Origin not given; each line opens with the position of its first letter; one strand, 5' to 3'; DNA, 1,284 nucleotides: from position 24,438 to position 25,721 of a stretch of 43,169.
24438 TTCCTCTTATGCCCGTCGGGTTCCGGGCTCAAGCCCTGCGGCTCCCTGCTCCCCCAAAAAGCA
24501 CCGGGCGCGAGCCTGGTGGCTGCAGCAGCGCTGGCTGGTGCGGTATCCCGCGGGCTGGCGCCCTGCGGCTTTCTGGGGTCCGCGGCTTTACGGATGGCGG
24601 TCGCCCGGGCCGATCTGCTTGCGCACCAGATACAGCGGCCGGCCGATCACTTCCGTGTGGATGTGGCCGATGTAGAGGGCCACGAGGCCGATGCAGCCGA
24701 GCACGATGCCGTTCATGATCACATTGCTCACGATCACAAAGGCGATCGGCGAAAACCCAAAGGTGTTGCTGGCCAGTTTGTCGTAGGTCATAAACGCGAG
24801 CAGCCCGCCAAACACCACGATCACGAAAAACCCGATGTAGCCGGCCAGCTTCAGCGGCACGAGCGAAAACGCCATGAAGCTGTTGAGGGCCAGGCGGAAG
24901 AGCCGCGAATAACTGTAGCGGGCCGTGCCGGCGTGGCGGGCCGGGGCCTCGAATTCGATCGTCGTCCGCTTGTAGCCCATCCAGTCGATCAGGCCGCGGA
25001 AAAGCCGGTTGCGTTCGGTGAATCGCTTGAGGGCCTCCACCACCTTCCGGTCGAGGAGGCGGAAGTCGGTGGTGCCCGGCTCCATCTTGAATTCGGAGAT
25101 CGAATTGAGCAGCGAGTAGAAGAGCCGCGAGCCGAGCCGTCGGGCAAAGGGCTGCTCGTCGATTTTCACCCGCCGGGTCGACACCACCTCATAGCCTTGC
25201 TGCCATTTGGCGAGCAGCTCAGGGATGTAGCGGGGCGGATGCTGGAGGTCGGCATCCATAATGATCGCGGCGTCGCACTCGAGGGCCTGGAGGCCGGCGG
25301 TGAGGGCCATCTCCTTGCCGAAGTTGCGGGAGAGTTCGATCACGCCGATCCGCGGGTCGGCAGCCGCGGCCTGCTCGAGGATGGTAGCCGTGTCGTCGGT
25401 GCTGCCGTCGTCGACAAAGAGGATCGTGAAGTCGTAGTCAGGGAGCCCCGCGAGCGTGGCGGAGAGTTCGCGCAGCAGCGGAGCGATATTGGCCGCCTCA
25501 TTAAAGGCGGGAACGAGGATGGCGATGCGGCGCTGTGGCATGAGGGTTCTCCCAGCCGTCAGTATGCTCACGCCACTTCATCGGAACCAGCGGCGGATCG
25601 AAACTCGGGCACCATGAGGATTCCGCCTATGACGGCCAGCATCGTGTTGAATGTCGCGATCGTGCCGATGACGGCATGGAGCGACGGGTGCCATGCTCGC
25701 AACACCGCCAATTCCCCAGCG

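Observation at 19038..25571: Four same-strand copies or remnants of one GtrB/Dpm1-type GT2 gene, interleaved with toxin-antitoxin cassettes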

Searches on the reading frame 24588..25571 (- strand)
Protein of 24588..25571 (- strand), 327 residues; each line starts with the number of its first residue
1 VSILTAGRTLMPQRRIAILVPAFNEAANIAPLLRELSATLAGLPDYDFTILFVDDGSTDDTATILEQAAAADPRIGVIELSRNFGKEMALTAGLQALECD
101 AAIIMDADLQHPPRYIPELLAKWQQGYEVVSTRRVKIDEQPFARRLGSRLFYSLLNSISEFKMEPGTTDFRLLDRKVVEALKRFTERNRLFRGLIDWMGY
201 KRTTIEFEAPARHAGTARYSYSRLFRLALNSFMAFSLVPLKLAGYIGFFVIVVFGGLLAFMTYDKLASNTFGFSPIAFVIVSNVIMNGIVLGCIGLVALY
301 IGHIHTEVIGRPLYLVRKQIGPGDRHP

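Call 6: search_protein_families(library=pfam, proteins=[window:24588-25571:-], max_evalue=0.01)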
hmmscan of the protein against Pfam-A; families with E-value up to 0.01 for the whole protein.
window:24588-25571:- (327 aa): 3 families
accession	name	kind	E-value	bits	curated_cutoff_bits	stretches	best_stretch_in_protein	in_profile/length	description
PF00535.33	Glycos_transf_2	-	1.5e-31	110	23.3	1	18-180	2-166/168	Glycosyl transferase family 2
PF13641.12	Glyco_tranf_2_3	-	4.4e-08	33.8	27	1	14-138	2-126/230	Glycosyltransferase like family 2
PF13506.12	Glyco_transf_21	-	0.002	18.1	21.7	1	86-159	18-92/174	Glycosyl transferase family 21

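Call 8: find_encoding_contigs(protein=window:24588-25571:-, flank=10000, max_places=10)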
Protein window:24588-25571:- (327 aa): no gene with exactly this product is on record in the collection.

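Call 10: find_related_loci(query=window:24588-25571:-, collection=genome_contigs, flank=10000)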
Query window:24588-25571:- (327 aa) in genome_contigs; peptide patterns used: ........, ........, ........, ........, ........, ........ (x = any residue, [..] = any of these).
81 stretches matched a pattern; 43 encode a relative of the query (tblastn E <= 1e-3); 43 distinct loci.
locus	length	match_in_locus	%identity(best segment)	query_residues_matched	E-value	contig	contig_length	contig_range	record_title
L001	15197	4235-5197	89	7-327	0e+0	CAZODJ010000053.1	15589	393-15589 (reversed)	MAG TPA_asm: uncultured Candidatus Kuenenia sp. isolate SRP318679_co1_377 genome assembly, contig: NODE_6009_length_1558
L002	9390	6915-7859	84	11-325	0e+0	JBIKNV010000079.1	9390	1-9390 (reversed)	MAG: Pirellulales bacterium isolate ME2014-10-11_3300043567_group5_bin50 Rohwer_bin1675_scaffold_4659_c1, whole genome s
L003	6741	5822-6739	87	7-312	0e+0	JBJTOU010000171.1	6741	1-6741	MAG: Planctomycetia bacterium isolate samp_4449_semibin_290 samp_4449_1736712, whole genome shotgun sequence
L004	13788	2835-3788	83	11-327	8e-179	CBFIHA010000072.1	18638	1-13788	MAG: uncultured Pirellulales bacterium isolate Co_bin_748_permissive genome assembly, contig: Co_bin_748_permissive_c72,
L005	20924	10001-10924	83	15-321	8e-176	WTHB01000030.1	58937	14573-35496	MAG: Planctomycetaceae bacterium isolate CO36405bin_5 NODE_135_length_58937_cov_17.656143, whole genome shotgun sequence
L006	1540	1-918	84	16-321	0e+0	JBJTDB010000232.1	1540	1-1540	MAG: Planctomycetia bacterium isolate samp_4326_VAMB_363 samp_4326_1360897, whole genome shotgun sequence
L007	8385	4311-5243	76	11-321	2e-165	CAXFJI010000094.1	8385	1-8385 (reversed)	MAG TPA_asm: uncultured Planctomycetaceae bacterium isolate ERR599082_binner13_Refined_21 genome assembly, contig: ERZ84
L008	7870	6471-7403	76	11-321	9e-164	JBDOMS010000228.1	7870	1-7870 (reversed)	MAG: Pirellulales bacterium isolate FK190211_WC_24_26_27_29_metabat1_scaf2bin.063 NODE_7968_length_7870_cov_1.585690, wh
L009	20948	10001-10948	70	11-325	9e-151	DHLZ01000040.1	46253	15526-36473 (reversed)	MAG TPA_asm: Planctomycetaceae bacterium UBA4655 UBA4655_contig_118, whole genome shotgun sequence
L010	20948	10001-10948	70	11-325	5e-150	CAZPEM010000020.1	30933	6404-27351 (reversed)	MAG TPA_asm: uncultured Chitinophagaceae bacterium isolate SRP124364_co1_136 genome assembly, contig: NODE_1119_length_3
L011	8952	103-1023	60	14-319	6e-126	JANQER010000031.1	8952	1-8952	MAG: Elusimicrobia bacterium isolate PL23a_bin.39 k99_3636964, whole genome shotgun sequence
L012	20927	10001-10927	51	15-324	8e-100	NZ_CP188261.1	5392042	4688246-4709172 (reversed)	MAG: Solidesulfovibrio sp. DCME chromosome, complete genome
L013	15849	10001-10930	49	15-325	3e-98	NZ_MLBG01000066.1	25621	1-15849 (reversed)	Desulfovibrio sp. DV contig00066, whole genome shotgun sequence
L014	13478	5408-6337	50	15-325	2e-98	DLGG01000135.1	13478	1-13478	MAG TPA_asm: Solidesulfovibrio magneticus isolate UBA7700 UBA7700_contig_1589, whole genome shotgun sequence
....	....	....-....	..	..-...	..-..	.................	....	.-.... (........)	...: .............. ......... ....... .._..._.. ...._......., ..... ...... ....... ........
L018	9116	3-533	88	146-322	5e-92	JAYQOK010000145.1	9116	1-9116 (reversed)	MAG: Candidatus Kuenenia sp. isolate SD3114_S44.rosella.041_sub NODE_2561_length_9116_cov_4.98551, whole genome shotgun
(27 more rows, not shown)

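Call 16: find_related_loci(query=window:24588-25571:-, collection=metagenome_contigs, flank=10000)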
Query window:24588-25571:- (327 aa) in metagenome_contigs; peptide patterns used: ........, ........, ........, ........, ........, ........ (x = any residue, [..] = any of these).
83 stretches matched a pattern; 32 encode a relative of the query (tblastn E <= 1e-3); 32 distinct loci.
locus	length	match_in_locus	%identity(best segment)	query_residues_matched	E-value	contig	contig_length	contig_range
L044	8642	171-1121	87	6-322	0e+0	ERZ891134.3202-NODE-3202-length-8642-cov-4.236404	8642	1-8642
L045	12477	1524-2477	84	11-327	0e+0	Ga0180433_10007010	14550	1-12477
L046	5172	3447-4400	84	11-327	0e+0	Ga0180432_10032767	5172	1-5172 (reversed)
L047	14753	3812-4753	85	11-323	4e-180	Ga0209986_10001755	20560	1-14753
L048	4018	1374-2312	86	11-323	0e+0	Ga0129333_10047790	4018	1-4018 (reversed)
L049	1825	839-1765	81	14-321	0e+0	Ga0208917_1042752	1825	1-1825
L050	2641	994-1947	78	11-327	0e+0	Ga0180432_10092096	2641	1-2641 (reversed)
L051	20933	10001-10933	76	11-321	2e-165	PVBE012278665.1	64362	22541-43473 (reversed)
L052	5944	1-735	81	84-327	3e-135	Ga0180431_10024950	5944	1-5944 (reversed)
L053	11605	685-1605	50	13-319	2e-103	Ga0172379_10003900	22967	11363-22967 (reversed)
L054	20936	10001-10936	50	8-319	1e-102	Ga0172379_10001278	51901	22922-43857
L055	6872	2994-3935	48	7-321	2e-97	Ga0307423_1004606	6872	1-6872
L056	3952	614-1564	46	11-326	7e-94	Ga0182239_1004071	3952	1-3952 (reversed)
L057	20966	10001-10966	45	11-325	7e-93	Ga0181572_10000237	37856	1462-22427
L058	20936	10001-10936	43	7-319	3e-82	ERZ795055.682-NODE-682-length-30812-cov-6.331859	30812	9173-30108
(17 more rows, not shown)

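Call 32: search_protein_families(library=ncbifam, proteins=[L046:2150-2521:+, L048:2694-2999:+], max_evalue=0.01)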
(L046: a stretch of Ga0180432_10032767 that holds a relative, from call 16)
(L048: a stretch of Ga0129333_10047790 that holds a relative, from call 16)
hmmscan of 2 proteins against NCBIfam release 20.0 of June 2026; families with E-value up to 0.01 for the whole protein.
L046:2150-2521:+ (124 aa): 0 families

L048:2694-2999:+ (101 aa): 0 families

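Call 33: search_protein_families(library=pfam, proteins=[L046:2150-2521:+, L048:2694-2999:+], max_evalue=5)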
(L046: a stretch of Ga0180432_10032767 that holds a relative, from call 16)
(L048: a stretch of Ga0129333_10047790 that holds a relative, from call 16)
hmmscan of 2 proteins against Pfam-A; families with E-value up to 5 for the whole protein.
L046:2150-2521:+ (124 aa): 1 family
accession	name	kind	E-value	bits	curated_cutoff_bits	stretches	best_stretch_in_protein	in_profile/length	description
PF05016.21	ParE_toxin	-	0.00017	22.5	23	1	6-88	2-77/89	ParE toxin of type II toxin-antitoxin system, parDE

L048:2694-2999:+ (101 aa): 1 family
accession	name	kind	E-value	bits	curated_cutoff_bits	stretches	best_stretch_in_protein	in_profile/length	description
PF17195.9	DUF5132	-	0.8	10.2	25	1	34-53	28-47/47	Protein of unknown function (DUF5132)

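Call 50: find_encoding_contigs(protein=window:24588-25541:-, flank=10000, max_places=10)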
Protein window:24588-25541:- (317 aa): no gene with exactly this product is on record in the collection.

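Call 55: search_solved_structures(query=window:24588-25571:-, max_evalue=1e-10)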
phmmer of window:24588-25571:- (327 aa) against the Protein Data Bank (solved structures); distinct sequences matched with E-value up to 1e-10: 7.
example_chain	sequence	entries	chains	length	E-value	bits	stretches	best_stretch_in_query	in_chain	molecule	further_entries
5ekp_C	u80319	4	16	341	7.1e-62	212.6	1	16-317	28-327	Uncharacterized glycosyltransferase sll0501 | Glycosyltransferase sll0501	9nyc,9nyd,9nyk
9nye_A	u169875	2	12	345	7.4e-62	212.6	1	16-317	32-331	Glycosyltransferase sll0501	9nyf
5eke_A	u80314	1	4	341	9.7e-62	212.2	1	16-317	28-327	Uncharacterized glycosyltransferase sll0501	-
9hwj_A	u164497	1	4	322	6.2e-37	130.7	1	11-325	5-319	Undecaprenyl-phosphate 4-deoxy-4-formamido-L-arabinose transferase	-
9bhc_C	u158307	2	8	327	5.3e-35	124.4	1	12-322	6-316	Undecaprenyl-phosphate 4-deoxy-4-formamido-L-arabinose transferase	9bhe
8vxh_A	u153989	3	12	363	6.7e-35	124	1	11-322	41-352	Undecaprenyl-phosphate 4-deoxy-4-formamido-L-arabinose transferase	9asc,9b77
5mlz_A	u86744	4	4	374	8.4e-15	58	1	13-181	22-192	Dolichol monophosphate mannose synthase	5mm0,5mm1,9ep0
